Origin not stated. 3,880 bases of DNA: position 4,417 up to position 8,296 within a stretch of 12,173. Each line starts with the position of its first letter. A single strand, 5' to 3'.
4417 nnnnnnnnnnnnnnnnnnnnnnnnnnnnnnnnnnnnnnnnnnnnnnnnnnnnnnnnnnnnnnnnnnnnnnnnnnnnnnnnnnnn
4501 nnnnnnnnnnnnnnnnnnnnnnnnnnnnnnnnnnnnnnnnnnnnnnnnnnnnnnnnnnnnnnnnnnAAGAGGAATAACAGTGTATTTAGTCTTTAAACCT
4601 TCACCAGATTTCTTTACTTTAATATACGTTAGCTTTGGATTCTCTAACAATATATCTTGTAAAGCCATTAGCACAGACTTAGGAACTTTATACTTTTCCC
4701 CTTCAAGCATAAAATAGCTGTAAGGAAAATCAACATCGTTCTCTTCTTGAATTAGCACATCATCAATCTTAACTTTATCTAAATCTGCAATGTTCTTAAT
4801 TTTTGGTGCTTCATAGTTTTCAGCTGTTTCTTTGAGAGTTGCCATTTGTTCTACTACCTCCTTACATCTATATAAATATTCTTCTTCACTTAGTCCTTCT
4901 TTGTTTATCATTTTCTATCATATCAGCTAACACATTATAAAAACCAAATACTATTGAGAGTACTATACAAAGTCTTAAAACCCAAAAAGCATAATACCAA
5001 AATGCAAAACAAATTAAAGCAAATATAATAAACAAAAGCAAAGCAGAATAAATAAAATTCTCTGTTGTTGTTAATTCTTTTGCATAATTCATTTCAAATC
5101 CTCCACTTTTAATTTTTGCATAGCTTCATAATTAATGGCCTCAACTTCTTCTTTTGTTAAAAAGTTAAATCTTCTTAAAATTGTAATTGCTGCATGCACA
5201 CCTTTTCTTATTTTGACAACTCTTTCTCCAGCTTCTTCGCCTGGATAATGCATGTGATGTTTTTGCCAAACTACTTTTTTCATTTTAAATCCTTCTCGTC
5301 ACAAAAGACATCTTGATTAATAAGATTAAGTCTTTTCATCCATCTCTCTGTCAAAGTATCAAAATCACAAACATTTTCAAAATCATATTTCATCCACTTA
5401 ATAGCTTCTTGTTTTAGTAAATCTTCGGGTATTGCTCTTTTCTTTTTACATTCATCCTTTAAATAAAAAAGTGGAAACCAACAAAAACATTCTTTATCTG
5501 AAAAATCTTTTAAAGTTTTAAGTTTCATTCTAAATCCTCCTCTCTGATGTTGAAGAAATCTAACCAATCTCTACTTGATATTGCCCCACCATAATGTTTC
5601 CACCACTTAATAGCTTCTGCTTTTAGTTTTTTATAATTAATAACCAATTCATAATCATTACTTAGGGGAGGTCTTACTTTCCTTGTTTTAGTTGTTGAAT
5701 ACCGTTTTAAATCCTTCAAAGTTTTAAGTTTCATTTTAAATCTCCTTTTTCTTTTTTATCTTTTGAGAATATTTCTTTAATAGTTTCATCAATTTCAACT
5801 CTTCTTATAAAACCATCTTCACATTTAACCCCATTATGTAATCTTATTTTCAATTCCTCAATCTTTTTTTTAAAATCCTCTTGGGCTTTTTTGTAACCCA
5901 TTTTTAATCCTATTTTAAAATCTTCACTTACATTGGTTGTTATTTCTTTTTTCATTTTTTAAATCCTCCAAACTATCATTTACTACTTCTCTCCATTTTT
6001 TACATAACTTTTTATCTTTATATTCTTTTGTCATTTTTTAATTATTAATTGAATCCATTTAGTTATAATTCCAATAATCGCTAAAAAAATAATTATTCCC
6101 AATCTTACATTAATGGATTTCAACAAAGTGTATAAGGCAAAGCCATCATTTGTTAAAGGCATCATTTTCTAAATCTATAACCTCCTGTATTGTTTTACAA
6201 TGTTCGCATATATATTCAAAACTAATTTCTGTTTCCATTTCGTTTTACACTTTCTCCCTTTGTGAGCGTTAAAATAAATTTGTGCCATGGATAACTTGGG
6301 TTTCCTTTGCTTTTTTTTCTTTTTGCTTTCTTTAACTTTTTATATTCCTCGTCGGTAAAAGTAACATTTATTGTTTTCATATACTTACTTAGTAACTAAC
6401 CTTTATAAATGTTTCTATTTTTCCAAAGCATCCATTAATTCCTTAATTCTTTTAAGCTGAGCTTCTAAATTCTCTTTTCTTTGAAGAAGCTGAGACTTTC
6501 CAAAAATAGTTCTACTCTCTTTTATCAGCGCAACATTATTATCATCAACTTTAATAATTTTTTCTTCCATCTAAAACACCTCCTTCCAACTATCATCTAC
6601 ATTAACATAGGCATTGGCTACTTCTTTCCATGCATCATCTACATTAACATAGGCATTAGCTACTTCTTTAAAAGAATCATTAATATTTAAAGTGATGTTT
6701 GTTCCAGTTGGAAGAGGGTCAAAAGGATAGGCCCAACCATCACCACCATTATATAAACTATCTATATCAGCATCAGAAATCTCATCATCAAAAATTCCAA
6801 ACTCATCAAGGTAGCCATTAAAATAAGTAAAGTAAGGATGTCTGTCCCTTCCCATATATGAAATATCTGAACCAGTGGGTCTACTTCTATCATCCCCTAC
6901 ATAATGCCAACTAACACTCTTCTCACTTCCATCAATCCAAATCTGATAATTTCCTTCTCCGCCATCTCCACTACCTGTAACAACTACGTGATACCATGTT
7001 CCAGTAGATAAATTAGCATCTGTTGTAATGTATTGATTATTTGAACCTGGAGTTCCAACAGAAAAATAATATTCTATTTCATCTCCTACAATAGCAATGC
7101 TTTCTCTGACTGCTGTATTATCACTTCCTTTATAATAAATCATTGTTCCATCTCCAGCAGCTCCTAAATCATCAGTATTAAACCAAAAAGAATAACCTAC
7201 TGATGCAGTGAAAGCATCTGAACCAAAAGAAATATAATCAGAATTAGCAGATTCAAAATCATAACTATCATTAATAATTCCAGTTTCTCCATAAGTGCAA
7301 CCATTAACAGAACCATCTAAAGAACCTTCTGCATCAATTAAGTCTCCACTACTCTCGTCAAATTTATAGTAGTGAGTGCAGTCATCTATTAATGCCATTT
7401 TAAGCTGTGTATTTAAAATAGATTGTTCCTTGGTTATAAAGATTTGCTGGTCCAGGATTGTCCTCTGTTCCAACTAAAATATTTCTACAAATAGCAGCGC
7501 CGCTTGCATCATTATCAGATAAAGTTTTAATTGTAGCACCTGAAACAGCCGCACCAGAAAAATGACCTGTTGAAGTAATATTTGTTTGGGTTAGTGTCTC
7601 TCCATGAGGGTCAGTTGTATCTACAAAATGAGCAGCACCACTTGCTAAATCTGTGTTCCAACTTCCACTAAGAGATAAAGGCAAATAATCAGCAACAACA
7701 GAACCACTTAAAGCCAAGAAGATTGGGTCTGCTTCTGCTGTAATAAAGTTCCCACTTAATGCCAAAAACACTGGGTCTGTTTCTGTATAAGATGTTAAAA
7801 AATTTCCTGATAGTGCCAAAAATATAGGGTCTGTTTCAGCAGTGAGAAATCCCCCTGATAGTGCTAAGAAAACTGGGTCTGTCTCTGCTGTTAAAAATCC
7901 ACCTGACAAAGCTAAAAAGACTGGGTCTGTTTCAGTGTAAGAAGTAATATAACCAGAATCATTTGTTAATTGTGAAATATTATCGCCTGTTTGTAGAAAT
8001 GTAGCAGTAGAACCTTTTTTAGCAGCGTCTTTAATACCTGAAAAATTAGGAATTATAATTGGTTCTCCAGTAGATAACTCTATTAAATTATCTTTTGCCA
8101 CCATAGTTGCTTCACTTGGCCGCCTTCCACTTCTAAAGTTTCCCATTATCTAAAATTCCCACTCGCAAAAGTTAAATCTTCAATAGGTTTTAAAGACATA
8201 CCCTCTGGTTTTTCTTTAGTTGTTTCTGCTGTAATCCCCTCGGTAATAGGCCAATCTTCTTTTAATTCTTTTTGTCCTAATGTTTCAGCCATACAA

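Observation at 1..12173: Very small HK97-type virus with archaeal expression signals and no recognisable replication, integration, tail-tube or lysis-enzyme genes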

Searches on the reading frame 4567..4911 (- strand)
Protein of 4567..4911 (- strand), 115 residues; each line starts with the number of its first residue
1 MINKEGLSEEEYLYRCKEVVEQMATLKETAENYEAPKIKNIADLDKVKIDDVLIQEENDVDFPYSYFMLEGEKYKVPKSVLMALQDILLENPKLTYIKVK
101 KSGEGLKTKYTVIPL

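Call 11: search_protein_families(library=phrogs, max_evalue=0.1, proteins=[window:4567-4911:-])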
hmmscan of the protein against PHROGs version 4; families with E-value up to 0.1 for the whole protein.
window:4567-4911:- (115 aa): 1 family
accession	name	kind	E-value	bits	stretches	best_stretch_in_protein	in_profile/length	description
phrog_38389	-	unknown function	0.0033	18.6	1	31-77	8-55/82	-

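Call 73: search_protein_families(library=pfam, max_evalue=0.5, proteins=[window:4567-4911:-])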
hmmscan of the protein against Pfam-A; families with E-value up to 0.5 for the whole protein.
window:4567-4911:- (115 aa): 0 families

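Call 93: search_protein_families(library=ncbifam, max_evalue=0.05, proteins=[window:4567-4911:-])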
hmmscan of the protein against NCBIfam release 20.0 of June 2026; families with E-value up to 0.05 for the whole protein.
window:4567-4911:- (115 aa): 0 families

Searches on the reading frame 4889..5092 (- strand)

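Call 11: search_protein_families(library=phrogs, max_evalue=0.1, proteins=[window:4889-5092:-])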
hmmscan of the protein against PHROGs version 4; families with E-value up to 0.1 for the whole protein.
window:4889-5092:- (68 aa): 0 families

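Call 73: search_protein_families(library=pfam, max_evalue=0.5, proteins=[window:4889-5092:-])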
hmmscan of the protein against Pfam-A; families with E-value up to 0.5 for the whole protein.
window:4889-5092:- (68 aa): 4 families
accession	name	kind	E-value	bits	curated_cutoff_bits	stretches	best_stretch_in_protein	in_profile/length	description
PF00487.30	FA_desaturase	-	0.018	15.3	29.7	1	12-60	134-183/253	Fatty acid desaturase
PF07254.17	Cpta_toxin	-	0.049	14.2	27.3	1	13-51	14-54/133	Membrane-bound toxin component of toxin-antitoxin system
PF13567.11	DUF4131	-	0.058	13.5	31.6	1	17-57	7-51/165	Domain of unknown function (DUF4131)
PF20990.2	DUF2207_C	-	0.16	12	33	1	12-56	139-185/247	Predicted membrane protein (DUF2207) C-terminal domain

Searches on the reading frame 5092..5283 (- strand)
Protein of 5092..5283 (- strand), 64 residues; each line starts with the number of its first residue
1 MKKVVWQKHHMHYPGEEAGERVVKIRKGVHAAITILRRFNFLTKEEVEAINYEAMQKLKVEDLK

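Call 10: search_protein_families(library=pfam, max_evalue=0.1, proteins=[window:5092-5283:-])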
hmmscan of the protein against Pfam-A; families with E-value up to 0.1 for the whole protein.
window:5092-5283:- (64 aa): 0 families

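Call 93: search_protein_families(library=ncbifam, max_evalue=0.05, proteins=[window:5092-5283:-])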
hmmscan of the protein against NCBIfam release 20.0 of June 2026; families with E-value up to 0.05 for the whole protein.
window:5092-5283:- (64 aa): 0 families

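Call 94: search_protein_families(library=phrogs, max_evalue=0.05, proteins=[window:5092-5283:-])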
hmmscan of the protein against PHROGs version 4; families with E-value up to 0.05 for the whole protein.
window:5092-5283:- (64 aa): 0 families

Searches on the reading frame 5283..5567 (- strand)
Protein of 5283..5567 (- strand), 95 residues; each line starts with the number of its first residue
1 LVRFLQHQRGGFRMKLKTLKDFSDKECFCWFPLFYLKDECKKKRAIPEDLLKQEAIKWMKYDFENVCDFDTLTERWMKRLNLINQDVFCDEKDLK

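Call 10: search_protein_families(library=pfam, max_evalue=0.1, proteins=[window:5283-5567:-])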
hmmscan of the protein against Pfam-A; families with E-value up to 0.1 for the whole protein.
window:5283-5567:- (95 aa): 0 families

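Call 11: search_protein_families(library=phrogs, max_evalue=0.1, proteins=[window:5283-5567:-])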
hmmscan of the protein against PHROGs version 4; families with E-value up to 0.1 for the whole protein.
window:5283-5567:- (95 aa): 1 family
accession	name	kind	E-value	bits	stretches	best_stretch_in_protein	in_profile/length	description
phrog_30087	-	unknown function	0.011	16.8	1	12-26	4-18/22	-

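Call 93: search_protein_families(library=ncbifam, max_evalue=0.05, proteins=[window:5283-5567:-])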
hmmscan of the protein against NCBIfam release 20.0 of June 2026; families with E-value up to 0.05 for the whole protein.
window:5283-5567:- (95 aa): 0 families

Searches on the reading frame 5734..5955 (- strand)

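Call 10: search_protein_families(library=pfam, max_evalue=0.1, proteins=[window:5734-5955:-])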
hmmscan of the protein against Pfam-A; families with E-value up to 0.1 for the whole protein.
window:5734-5955:- (74 aa): 1 family
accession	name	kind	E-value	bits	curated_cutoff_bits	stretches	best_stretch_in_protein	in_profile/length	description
PF12451.13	VPS11_C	-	0.063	13.9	25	0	22-49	8-32/45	Vacuolar protein sorting protein 11 C terminal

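Call 11: search_protein_families(library=phrogs, max_evalue=0.1, proteins=[window:5734-5955:-])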
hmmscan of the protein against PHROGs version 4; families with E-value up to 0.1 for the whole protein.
window:5734-5955:- (74 aa): 1 family
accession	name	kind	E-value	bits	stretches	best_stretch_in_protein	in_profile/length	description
phrog_1526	-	unknown function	0.018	16.4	1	38-70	56-88/89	-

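Call 93: search_protein_families(library=ncbifam, max_evalue=0.05, proteins=[window:5734-5955:-])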
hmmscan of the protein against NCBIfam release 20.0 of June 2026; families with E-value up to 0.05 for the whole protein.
window:5734-5955:- (74 aa): 1 family
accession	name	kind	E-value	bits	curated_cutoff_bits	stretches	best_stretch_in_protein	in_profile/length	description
NF005196.1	PRK06669.1-1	equivalog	0.00031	20.3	200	1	1-50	109-158/274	flagellar assembly protein FliH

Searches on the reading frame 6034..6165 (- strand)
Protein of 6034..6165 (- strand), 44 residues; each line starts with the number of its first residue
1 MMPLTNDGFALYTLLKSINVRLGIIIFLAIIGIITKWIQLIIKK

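Call 10: search_protein_families(library=pfam, max_evalue=0.1, proteins=[window:6034-6165:-])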
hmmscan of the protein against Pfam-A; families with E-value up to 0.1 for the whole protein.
window:6034-6165:- (44 aa): 0 families

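Call 94: search_protein_families(library=phrogs, max_evalue=0.05, proteins=[window:6034-6165:-])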
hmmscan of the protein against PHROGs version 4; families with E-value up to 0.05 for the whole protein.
window:6034-6165:- (44 aa): 1 family
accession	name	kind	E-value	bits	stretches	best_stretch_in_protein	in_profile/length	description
phrog_24612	-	unknown function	0.017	16.5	1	9-41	73-105/118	-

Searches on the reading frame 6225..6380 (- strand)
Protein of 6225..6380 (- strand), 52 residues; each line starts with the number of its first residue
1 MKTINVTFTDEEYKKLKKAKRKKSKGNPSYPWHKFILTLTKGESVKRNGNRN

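Call 10: search_protein_families(library=pfam, max_evalue=0.1, proteins=[window:6225-6380:-])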
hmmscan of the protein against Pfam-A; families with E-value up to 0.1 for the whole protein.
window:6225-6380:- (52 aa): 1 family
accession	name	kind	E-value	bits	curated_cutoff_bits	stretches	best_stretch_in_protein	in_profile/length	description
PF02697.20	VAPB_antitox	-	0.086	14.1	27.9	0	6-24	3-22/69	Putative antitoxin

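Call 11: search_protein_families(library=phrogs, max_evalue=0.1, proteins=[window:6225-6380:-])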
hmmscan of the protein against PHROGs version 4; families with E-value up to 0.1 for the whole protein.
window:6225-6380:- (52 aa): 0 families

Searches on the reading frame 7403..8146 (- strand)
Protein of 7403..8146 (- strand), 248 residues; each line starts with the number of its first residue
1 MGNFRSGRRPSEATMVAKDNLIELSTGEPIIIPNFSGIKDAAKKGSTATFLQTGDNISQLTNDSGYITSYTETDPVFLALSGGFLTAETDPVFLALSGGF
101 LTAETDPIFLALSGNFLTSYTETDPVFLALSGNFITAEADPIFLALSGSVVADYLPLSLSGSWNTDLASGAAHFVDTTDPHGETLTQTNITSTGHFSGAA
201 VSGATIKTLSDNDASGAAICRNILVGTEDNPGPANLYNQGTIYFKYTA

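Call 10: search_protein_families(library=pfam, max_evalue=0.1, proteins=[window:7403-8146:-])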
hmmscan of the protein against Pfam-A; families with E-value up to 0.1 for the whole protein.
window:7403-8146:- (248 aa): 0 families

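Call 11: search_protein_families(library=phrogs, max_evalue=0.1, proteins=[window:7403-8146:-])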
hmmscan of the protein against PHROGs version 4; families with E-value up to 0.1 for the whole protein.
window:7403-8146:- (248 aa): 3 families
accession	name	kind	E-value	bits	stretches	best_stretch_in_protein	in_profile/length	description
phrog_9729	-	tail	8.6e-08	32.2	1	27-80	339-392/750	tail fiber protein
phrog_24891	-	head and packaging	3.2e-05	23.5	1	43-86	207-249/773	virion structural protein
phrog_20050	-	unknown function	0.04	13.3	1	46-68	384-406/571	-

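Call 111: search_dna_similar(query=window:7403-8146:-, collection=phages, mode=protein, max_evalue=0.001, max_rows=12)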
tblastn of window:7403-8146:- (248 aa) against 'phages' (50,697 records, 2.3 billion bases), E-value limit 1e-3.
Records with a match: 2; places in all: 2; records where one place covers at least 80% of the query: 0.
Best place of each record, by identity: <60% 2.
By first word of the organism name: Synechococcus 2.
By host as written in the record: Synechococcus sp. MW02 2.
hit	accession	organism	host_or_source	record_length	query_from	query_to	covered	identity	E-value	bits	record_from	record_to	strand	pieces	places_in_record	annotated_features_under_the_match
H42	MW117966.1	Synechococcus phage S-H9-1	Synechococcus sp. MW02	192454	56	129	30%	35.5%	2e-5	51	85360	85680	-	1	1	tail fiber-like protein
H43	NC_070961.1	Synechococcus phage S-H9-1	Synechococcus sp. MW02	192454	56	129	30%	35.5%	2e-5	51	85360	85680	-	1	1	tail fiber-like protein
